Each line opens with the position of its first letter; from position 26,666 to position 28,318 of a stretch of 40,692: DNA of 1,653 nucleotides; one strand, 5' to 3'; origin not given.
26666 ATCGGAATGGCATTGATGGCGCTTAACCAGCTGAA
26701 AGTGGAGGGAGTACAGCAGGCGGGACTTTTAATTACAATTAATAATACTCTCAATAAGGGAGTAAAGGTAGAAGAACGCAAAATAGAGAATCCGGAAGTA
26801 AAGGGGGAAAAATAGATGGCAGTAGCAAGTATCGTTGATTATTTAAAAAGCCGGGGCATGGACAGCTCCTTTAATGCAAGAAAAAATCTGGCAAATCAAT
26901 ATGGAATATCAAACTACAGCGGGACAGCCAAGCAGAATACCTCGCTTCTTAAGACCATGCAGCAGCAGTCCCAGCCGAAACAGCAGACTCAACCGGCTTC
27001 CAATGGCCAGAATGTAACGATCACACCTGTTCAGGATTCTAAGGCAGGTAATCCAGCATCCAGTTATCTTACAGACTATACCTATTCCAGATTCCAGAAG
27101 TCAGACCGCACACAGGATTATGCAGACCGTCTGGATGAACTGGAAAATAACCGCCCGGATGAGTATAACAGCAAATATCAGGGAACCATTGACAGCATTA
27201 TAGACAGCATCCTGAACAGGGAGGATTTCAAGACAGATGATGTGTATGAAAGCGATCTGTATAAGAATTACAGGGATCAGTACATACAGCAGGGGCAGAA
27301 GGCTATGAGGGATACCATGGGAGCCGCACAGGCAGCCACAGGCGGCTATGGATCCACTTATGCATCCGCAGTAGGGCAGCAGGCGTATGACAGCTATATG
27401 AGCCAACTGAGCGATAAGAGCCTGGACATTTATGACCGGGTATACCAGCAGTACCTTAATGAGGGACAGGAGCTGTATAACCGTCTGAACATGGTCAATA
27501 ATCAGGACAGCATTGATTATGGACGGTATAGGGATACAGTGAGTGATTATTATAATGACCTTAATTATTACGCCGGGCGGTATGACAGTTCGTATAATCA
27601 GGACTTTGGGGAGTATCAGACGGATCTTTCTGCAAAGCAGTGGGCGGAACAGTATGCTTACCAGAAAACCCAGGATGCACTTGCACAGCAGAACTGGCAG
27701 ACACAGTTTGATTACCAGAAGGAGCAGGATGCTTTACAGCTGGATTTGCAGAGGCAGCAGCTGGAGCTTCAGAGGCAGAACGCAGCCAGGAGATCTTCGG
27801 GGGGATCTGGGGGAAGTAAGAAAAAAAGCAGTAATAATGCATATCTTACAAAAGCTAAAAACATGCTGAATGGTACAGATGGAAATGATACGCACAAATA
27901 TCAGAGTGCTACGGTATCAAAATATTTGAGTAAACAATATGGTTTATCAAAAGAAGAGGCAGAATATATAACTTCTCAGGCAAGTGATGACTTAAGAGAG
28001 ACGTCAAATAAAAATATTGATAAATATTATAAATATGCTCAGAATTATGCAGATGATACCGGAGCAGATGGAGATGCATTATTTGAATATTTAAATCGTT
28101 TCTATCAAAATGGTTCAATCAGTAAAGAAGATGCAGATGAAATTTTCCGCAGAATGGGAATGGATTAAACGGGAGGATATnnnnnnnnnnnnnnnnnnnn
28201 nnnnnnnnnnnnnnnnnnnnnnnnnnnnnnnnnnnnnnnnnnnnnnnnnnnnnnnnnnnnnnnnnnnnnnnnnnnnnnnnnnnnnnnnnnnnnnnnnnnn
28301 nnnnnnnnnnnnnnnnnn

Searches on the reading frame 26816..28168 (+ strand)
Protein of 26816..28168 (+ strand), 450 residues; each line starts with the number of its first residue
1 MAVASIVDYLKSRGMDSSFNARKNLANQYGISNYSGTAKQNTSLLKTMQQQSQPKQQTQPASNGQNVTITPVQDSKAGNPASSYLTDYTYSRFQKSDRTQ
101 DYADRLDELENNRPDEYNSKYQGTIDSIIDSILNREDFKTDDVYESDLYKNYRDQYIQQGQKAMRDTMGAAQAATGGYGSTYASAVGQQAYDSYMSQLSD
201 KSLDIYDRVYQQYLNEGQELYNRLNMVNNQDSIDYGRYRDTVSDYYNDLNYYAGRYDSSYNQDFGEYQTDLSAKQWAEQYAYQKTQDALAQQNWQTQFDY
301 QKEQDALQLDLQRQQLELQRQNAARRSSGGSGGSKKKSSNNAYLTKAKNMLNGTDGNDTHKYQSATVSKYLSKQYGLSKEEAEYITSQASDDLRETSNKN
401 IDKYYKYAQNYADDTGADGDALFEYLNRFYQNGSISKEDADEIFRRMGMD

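Call 40: search_protein_families(library=pfam, proteins=[window:26816-28168:+], max_evalue=0.001)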
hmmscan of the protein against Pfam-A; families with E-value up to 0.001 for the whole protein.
window:26816-28168:+ (450 aa): 1 family
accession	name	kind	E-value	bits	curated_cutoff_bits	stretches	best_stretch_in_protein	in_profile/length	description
PF12200.13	DUF3597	-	2.5e-08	35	29.8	1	4-49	70-116/127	Domain of unknown function (DUF3597)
